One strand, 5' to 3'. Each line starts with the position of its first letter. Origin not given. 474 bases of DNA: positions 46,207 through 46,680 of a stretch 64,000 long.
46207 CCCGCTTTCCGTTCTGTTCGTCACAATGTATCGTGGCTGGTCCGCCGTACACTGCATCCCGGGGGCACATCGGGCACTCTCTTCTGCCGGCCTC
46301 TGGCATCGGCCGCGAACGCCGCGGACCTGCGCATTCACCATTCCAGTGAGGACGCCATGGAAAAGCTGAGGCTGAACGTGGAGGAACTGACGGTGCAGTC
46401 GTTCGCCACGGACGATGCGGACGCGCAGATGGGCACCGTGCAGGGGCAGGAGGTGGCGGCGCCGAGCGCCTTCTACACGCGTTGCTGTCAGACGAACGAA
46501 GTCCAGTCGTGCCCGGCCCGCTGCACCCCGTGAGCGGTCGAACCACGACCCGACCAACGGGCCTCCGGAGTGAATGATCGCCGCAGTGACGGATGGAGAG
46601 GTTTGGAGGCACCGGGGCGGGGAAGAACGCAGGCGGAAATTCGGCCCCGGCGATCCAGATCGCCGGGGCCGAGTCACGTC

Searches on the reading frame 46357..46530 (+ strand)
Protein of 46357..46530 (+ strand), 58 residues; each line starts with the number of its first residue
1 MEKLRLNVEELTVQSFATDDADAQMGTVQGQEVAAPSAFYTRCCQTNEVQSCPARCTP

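Call 5: search_protein_families(library=ncbifam, proteins=[window:46357-46530:+], max_evalue=10)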
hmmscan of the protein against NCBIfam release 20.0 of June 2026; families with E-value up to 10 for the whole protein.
window:46357-46530:+ (58 aa): 1 family
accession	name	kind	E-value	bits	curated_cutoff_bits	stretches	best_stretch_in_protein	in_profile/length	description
NF038180.1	leader_pinensin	domain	2.6e-05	24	24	1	5-30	2-27/28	pinensin family lanthipeptide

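Call 6: search_protein_families(library=pfam, proteins=[window:46357-46530:+], max_evalue=10)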
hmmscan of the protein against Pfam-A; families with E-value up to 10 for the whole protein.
window:46357-46530:+ (58 aa): 0 families
